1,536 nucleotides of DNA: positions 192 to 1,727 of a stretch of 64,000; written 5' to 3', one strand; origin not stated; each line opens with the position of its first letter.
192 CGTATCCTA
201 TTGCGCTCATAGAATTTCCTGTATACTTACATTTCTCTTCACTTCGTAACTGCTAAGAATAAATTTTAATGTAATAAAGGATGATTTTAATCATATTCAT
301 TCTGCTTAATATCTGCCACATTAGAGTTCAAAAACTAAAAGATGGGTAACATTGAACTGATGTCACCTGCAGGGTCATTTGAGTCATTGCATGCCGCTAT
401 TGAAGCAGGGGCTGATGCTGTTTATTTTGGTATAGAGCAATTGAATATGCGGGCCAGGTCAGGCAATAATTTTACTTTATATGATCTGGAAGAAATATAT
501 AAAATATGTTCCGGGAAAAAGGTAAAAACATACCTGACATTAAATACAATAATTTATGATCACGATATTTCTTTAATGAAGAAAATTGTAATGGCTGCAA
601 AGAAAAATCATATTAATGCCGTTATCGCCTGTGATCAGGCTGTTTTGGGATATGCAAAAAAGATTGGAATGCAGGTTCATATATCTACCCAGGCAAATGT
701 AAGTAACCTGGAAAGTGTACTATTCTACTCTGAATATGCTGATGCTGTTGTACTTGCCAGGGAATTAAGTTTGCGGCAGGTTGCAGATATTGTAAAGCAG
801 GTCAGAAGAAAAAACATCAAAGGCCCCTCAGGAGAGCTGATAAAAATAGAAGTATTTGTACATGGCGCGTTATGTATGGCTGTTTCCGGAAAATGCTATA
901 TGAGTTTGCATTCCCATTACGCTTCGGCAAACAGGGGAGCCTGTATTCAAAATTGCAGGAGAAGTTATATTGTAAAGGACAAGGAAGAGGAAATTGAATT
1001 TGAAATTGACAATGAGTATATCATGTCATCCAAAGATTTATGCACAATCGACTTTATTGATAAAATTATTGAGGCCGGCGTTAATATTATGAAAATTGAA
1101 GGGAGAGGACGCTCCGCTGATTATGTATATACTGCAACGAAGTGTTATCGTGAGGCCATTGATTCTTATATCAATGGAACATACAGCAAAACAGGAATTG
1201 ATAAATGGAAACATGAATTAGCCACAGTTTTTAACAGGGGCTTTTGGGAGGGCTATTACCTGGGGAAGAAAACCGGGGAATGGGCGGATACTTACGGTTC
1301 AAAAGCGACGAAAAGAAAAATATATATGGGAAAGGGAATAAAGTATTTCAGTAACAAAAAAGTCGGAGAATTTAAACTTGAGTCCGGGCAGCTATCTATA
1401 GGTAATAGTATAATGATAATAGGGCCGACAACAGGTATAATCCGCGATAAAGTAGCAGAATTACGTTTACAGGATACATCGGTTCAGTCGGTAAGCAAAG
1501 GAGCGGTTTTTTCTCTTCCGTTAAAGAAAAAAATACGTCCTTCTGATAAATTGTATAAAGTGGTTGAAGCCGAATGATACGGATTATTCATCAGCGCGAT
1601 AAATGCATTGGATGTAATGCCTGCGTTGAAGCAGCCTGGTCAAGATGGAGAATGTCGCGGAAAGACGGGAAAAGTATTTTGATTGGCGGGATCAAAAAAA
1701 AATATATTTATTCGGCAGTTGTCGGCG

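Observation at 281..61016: Recurrent ATGAT-N4-ATCAT palindrome marks a putative Crp/Fnr-family anaerobic regulon spanning nitrate respiration and the aromatic-CoA cluster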

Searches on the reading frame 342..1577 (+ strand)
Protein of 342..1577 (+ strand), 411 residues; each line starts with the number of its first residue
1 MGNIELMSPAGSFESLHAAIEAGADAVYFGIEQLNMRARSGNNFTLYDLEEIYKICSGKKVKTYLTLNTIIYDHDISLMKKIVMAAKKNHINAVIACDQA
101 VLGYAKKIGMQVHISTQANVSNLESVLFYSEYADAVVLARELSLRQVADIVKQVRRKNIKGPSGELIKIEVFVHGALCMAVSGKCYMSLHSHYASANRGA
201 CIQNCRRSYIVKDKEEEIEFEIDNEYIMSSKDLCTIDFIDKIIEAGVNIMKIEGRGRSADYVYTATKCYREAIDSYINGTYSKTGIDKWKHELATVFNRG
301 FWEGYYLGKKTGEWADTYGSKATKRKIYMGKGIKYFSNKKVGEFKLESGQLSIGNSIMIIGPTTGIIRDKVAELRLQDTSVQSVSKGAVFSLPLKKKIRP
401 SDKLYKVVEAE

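Call 5: search_protein_families(library=pfam, proteins=[window:342-1577:+])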
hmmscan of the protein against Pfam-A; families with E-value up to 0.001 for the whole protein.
window:342-1577:+ (411 aa): 1 family
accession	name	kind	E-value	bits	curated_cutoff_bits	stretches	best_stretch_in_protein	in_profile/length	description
PF01136.24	Peptidase_U32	-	6.8e-66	222.3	22.4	1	79-310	4-231/233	Peptidase family U32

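Call 52: search_protein_families(library=ncbifam, proteins=[window:342-1577:+], max_evalue=0.00001)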
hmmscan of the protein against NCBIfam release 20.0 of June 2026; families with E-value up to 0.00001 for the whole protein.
window:342-1577:+ (411 aa): 4 families
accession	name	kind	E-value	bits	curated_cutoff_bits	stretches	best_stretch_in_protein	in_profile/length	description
NF011996.0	PRK15452.1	equivalog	1e-56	192.7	534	2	4-218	5-211/449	prephenate-dependent tRNA uridine(34) hydroxylase TrhP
NF047963.1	quinone_UbiU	equivalog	1.4e-47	162.4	440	2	4-205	1-197/331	ubiquinone anaerobic biosynthesis protein UbiU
NF047965.1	quinone_UbiV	equivalog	1e-12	48.2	275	1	57-304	59-287/292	ubiquinone anaerobic biosynthesis protein UbiV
NF011991.0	PRK15447.1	equivalog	7.7e-12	45.2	283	1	57-303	60-291/302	U32 family peptidase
